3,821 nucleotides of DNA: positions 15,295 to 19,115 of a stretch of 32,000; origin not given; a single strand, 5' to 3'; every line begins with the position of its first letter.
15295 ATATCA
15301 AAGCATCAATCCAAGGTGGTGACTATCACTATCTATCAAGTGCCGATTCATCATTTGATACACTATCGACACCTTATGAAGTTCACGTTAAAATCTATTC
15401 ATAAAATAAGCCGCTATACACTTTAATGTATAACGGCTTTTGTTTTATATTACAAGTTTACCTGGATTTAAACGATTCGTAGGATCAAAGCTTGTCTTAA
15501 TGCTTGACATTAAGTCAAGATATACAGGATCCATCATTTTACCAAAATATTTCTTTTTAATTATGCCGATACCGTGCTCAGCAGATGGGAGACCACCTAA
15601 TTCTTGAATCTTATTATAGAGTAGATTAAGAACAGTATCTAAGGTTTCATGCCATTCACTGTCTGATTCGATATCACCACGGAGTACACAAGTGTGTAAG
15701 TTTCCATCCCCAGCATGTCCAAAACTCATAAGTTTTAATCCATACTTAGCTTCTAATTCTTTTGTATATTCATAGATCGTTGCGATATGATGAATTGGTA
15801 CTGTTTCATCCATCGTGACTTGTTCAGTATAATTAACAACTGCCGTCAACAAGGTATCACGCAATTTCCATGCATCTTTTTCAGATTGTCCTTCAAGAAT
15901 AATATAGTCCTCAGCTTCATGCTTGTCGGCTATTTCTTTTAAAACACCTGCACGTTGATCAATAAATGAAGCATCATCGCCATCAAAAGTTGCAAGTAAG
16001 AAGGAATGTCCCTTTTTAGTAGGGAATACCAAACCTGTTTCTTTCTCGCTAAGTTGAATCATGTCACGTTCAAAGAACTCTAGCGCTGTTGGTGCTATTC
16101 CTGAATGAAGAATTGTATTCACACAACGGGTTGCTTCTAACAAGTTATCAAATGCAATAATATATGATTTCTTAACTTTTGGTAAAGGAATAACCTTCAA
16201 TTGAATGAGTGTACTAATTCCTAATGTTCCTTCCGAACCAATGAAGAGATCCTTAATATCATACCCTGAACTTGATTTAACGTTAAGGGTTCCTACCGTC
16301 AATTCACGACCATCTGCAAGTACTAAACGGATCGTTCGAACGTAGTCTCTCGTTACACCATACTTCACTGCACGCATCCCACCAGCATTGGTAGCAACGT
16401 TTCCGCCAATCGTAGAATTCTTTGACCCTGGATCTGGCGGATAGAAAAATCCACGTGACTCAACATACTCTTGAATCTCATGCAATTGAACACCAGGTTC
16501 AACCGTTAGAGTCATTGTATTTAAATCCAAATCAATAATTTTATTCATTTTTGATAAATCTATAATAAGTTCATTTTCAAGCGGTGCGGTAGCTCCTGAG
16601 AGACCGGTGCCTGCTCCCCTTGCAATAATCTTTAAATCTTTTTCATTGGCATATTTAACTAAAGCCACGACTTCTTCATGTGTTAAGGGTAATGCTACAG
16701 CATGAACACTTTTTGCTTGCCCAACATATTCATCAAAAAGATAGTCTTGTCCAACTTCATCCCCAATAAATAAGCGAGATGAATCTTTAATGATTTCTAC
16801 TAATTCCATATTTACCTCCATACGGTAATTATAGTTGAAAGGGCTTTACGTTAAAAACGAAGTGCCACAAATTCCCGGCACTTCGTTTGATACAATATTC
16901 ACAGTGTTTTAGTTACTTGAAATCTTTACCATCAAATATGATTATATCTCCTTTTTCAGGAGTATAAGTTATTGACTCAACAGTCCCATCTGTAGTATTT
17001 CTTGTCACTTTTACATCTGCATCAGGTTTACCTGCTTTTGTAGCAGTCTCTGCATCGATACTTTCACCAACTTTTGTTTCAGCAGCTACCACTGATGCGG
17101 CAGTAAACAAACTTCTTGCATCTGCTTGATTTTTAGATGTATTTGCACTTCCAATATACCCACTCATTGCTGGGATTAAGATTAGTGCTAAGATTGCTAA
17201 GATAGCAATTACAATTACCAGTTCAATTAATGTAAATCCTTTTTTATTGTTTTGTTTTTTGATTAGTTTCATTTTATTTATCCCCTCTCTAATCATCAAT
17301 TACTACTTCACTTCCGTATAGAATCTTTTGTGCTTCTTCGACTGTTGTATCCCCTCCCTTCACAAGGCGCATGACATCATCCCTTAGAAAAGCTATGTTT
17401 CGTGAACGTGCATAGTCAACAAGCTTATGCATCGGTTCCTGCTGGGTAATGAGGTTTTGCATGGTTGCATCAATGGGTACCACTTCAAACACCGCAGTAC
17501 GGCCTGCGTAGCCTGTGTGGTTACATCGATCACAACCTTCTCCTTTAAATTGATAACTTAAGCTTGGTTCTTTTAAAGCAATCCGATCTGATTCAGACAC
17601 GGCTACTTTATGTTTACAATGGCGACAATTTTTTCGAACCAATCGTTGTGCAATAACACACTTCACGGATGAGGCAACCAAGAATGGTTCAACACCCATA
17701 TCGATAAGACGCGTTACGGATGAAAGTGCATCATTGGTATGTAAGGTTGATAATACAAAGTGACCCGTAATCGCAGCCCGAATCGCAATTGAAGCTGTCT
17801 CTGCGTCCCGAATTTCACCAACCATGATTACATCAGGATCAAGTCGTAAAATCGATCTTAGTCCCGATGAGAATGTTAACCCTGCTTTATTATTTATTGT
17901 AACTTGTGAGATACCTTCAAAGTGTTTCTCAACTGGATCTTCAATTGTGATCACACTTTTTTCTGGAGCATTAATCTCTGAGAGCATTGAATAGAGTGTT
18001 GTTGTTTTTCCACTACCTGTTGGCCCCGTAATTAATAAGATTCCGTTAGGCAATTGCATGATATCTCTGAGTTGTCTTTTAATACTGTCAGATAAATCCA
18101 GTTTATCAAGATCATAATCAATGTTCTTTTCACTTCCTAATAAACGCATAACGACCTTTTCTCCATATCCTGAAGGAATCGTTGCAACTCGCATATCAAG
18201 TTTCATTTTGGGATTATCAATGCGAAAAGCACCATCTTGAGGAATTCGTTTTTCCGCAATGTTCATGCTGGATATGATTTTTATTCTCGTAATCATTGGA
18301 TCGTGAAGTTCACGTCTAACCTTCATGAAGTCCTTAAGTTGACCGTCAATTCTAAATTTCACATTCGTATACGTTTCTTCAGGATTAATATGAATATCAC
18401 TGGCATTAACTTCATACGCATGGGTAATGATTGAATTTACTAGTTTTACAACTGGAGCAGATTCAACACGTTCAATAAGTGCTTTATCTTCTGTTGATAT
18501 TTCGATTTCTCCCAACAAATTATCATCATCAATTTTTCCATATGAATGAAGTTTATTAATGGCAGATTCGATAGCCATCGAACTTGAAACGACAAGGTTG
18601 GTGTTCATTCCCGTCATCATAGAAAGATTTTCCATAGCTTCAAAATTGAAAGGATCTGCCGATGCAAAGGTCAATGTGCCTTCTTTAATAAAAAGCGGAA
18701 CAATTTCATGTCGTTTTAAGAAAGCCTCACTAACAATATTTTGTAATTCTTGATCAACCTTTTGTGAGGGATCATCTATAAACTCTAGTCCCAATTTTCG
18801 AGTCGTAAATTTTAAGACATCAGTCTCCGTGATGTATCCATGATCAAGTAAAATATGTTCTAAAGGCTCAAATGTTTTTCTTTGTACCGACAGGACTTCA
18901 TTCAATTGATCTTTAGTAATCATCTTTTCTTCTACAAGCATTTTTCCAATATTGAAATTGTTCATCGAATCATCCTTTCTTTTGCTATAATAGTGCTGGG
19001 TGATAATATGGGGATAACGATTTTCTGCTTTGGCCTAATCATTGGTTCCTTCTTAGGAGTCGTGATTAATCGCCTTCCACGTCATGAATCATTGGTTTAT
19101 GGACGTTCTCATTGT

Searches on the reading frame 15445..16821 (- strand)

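Call 93: search_protein_families(library=pfam, proteins=[window:15445-16821:-], max_evalue=0.0001)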
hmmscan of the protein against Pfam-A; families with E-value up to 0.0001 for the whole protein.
window:15445-16821:- (458 aa): 2 families
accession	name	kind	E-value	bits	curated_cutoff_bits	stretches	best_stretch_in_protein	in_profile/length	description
PF02913.24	FAD-oxidase_C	-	8.7e-50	170.2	21.2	1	213-456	1-248/248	FAD linked oxidases, C-terminal domain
PF01565.28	FAD_binding_4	-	1.1e-41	142.3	26.4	1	41-176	3-138/139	FAD binding domain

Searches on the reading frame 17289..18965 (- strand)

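Call 93: search_protein_families(library=pfam, proteins=[window:17289-18965:-], max_evalue=0.0001)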
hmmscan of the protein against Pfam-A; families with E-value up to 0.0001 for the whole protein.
window:17289-18965:- (558 aa): 3 families
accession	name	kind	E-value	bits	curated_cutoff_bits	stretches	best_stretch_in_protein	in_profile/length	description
PF00437.27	T2SSE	-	1.9e-126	422.1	24.9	1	167-546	3-369/370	Type II/IV secretion system protein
PF05157.20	MshEN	-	4.3e-18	65.5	23.1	1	58-140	1-84/90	MshEN domain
PF25199.1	nSTAND_NTPase5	-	1.6e-05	25.2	34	1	288-352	21-87/145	Novel STAND NTPase 5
